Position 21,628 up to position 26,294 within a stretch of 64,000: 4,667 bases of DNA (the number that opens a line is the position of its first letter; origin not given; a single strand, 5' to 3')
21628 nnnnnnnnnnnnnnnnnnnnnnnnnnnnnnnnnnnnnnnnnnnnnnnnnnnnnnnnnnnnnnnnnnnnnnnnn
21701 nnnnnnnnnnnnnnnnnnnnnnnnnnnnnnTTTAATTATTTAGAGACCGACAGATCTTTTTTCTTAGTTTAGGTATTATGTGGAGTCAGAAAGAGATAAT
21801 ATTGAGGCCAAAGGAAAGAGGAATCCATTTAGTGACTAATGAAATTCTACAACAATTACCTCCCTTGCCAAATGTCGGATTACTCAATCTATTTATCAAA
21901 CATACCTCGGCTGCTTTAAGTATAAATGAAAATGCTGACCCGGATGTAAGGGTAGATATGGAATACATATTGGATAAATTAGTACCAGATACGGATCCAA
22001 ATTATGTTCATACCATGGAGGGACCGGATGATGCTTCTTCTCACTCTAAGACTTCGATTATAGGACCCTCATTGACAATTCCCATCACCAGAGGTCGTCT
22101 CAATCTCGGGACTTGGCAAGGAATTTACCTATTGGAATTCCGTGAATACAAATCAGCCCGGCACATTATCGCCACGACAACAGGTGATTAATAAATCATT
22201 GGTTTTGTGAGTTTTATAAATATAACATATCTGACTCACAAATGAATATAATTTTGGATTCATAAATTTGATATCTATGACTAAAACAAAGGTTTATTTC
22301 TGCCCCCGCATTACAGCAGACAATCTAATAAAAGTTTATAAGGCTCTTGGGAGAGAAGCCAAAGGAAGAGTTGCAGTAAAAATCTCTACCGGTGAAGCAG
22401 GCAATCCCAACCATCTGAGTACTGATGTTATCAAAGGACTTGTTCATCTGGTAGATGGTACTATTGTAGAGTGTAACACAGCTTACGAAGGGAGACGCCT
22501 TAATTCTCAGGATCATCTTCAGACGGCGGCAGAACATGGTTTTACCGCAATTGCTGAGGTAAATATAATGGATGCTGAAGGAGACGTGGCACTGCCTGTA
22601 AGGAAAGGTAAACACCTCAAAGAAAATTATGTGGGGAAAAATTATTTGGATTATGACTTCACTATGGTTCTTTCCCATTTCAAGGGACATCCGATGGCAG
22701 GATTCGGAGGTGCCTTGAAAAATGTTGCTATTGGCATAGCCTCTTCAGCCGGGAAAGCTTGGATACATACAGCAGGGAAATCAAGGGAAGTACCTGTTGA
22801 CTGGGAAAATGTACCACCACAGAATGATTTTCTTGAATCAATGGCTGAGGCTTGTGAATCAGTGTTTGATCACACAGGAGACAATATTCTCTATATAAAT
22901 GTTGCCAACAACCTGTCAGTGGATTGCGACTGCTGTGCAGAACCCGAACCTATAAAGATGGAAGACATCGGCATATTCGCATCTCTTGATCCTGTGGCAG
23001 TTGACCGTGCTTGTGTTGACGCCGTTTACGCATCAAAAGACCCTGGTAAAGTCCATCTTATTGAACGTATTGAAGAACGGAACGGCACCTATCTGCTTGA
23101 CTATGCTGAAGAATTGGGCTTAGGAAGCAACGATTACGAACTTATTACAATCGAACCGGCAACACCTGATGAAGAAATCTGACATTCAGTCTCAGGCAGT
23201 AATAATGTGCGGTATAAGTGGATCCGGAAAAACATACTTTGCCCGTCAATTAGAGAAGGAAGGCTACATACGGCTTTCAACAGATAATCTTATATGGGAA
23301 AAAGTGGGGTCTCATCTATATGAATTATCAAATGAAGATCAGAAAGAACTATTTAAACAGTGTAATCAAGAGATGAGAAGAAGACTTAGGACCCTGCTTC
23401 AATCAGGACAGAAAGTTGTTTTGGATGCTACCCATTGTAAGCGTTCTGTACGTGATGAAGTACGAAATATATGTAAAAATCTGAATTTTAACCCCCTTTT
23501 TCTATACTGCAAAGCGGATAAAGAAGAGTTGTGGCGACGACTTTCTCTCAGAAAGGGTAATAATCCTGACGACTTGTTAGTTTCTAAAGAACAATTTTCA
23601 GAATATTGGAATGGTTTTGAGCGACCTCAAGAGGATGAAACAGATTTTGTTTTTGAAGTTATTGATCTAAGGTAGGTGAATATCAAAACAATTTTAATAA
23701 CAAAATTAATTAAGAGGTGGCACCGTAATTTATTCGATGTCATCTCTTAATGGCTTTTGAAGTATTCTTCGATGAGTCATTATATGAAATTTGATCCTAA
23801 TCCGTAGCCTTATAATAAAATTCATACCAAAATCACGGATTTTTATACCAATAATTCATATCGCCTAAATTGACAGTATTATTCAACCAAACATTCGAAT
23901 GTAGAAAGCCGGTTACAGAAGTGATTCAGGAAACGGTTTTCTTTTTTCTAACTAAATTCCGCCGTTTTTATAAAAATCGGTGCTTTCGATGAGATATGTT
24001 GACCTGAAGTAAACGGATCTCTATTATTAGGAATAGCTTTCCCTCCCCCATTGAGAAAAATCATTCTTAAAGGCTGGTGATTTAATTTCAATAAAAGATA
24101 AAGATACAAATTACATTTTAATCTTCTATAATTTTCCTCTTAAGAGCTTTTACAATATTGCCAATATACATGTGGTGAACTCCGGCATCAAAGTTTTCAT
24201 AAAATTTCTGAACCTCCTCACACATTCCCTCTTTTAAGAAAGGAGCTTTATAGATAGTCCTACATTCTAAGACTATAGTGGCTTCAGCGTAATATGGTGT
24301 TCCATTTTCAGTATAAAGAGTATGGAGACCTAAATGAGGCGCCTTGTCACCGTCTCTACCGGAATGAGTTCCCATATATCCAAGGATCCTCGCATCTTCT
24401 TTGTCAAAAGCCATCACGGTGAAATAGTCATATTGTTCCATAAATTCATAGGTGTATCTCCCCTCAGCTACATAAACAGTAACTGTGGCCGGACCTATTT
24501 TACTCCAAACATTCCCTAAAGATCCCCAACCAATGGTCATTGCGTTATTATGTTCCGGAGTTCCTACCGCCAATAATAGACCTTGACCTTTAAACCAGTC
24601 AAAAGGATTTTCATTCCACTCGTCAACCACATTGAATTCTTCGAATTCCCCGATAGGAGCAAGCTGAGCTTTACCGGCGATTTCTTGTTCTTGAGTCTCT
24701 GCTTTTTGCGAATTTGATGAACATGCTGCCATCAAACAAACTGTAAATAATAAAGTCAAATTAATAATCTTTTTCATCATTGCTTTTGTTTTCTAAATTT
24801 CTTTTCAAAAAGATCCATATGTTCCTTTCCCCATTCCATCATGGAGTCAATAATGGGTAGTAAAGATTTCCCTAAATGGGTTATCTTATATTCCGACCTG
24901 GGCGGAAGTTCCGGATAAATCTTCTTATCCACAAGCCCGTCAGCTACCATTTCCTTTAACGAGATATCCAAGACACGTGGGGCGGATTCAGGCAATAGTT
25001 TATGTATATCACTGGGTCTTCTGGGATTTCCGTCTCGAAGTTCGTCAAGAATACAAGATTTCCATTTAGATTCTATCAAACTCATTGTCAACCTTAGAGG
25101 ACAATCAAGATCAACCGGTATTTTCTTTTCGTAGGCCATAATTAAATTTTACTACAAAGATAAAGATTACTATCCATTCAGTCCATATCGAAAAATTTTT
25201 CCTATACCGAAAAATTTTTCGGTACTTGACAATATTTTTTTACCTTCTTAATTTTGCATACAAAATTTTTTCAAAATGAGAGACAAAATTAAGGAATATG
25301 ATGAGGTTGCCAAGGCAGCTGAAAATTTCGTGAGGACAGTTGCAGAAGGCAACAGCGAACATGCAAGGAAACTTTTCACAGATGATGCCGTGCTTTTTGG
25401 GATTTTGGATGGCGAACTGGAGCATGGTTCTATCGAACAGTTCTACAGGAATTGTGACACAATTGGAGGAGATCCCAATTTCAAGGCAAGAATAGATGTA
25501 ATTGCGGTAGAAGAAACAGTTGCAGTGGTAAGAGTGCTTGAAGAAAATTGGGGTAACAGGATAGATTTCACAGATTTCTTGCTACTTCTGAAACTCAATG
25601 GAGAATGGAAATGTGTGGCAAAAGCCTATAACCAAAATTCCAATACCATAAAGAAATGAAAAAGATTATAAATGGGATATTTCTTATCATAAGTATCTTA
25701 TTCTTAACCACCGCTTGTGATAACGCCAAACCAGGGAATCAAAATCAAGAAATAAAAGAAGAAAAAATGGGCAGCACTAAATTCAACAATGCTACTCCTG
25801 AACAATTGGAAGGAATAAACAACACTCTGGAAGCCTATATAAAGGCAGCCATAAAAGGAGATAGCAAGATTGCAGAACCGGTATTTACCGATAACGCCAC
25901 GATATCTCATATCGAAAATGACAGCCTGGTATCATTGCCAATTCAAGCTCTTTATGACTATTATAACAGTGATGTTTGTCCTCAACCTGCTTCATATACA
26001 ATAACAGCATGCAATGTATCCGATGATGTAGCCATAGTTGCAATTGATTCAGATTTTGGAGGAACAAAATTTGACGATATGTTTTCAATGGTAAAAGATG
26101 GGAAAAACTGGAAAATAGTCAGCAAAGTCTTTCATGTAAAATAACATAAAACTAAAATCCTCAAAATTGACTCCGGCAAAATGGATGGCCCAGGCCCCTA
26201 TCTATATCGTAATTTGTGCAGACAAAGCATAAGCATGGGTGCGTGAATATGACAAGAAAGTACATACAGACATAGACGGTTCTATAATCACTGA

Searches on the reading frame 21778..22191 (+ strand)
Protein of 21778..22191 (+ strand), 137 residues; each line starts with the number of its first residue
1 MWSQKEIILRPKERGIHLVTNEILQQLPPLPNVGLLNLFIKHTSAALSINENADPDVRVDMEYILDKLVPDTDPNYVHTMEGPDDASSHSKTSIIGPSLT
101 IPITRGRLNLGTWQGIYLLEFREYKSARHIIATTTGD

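Call 14: search_protein_families(library=pfam, proteins=[window:21778-22191:+])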
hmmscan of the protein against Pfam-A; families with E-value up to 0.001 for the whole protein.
window:21778-22191:+ (137 aa): 1 family
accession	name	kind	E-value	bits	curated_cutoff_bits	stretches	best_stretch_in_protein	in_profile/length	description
PF01894.22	UPF0047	-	7.1e-37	126.6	27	1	31-133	15-116/117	Uncharacterised protein family UPF0047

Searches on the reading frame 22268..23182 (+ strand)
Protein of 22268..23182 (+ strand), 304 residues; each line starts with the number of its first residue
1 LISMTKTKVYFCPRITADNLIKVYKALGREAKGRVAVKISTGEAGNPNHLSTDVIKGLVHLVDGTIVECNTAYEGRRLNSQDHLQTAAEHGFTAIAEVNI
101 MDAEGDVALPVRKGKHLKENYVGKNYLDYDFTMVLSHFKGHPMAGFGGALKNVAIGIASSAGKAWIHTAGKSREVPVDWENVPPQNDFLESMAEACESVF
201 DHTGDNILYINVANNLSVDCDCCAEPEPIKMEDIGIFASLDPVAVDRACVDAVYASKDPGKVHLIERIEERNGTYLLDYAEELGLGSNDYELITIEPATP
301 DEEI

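Call 15: search_protein_families(library=pfam, proteins=[window:22268-23182:+])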
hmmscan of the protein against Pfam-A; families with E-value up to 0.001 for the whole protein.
window:22268-23182:+ (304 aa): 2 families
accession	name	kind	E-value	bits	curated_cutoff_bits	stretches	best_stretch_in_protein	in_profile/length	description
PF04015.17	DUF362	-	5.6e-48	164.1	24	1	35-251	1-200/200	Domain of unknown function (DUF362)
PF09861.14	Lar_N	-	0.00074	19.2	23.3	0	120-162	145-187/204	Lactate racemase N-terminal domain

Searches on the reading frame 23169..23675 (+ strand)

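Call 15: search_protein_families(library=pfam, proteins=[window:23169-23675:+])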
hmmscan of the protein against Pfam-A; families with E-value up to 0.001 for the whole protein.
window:23169-23675:+ (168 aa): 8 families
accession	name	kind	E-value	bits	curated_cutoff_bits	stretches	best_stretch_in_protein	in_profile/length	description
PF13671.12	AAA_33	-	7.8e-27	94.8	27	1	11-153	2-143/143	AAA domain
PF13238.12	AAA_18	-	8.2e-12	46.1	29.4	1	11-135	1-118/128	AAA domain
PF08433.16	KTI12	-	4.1e-10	40.1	22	1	11-156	4-143/271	Chromatin associated protein KTI12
PF01591.24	6PF2K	-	5.5e-07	29.6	27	1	11-124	16-141/223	6-phosphofructo-2-kinase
PF06414.18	Zeta_toxin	-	1.4e-06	28.4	22.3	1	4-153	12-169/199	Zeta toxin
PF13207.12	AAA_17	-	2.3e-05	25.1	27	1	15-134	2-129/136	AAA domain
PF01202.28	SKI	-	0.00024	21.7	22.1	1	18-130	2-107/159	Shikimate kinase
PF13479.12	AAA_24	-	0.00075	19.8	27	0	9-30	3-24/195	AAA domain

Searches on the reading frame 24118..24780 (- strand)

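Call 15: search_protein_families(library=pfam, proteins=[window:24118-24780:-])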
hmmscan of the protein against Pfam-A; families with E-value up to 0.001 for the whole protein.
window:24118-24780:- (220 aa): 2 families
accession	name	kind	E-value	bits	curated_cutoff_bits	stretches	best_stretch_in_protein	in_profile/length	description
PF01613.24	Flavin_Reduct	-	7.7e-13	49.3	27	1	72-212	11-131/153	Flavin reductase like domain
PF20101.4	DUF6491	-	0.0008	19.9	27.5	0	5-56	3-54/138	Family of unknown function (DUF6491)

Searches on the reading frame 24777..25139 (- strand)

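Call 15: search_protein_families(library=pfam, proteins=[window:24777-25139:-])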
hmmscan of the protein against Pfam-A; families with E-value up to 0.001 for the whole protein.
window:24777-25139:- (120 aa): 1 family
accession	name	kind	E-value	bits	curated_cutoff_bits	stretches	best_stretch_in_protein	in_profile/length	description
PF01638.23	HxlR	-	3.8e-23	81.6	20.8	1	21-109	1-88/91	HxlR-like helix-turn-helix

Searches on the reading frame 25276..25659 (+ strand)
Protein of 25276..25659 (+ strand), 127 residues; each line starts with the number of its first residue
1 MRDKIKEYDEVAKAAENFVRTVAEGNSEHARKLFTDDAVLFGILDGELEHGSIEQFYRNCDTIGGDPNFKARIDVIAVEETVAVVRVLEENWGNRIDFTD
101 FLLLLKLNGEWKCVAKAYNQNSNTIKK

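Call 15: search_protein_families(library=pfam, proteins=[window:25276-25659:+])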
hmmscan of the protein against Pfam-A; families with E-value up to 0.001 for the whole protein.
window:25276-25659:+ (127 aa): 3 families
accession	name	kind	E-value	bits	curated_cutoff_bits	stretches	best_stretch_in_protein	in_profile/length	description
PF12893.14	Lumazine_bd_2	-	2.2e-21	77.2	22.1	1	7-118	2-115/116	Putative lumazine-binding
PF12870.14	DUF4878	-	0.00027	21.7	24.1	0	12-37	9-34/112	Domain of unknown function (DUF4878)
PF14534.12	DUF4440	-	0.00034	21.5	25.2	1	12-112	2-106/107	Domain of unknown function (DUF4440)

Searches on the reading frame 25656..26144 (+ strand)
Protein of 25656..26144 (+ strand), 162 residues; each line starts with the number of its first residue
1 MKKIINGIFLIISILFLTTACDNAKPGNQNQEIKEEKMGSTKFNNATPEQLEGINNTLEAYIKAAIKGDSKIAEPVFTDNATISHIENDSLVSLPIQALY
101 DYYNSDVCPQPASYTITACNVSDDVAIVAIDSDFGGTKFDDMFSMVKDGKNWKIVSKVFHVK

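Call 15: search_protein_families(library=pfam, proteins=[window:25656-26144:+])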
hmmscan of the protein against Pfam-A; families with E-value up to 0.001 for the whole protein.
window:25656-26144:+ (162 aa): 1 family
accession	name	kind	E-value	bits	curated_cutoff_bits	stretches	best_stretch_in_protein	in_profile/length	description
PF12893.14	Lumazine_bd_2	-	2.2e-21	77.2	22.1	1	51-160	3-116/116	Putative lumazine-binding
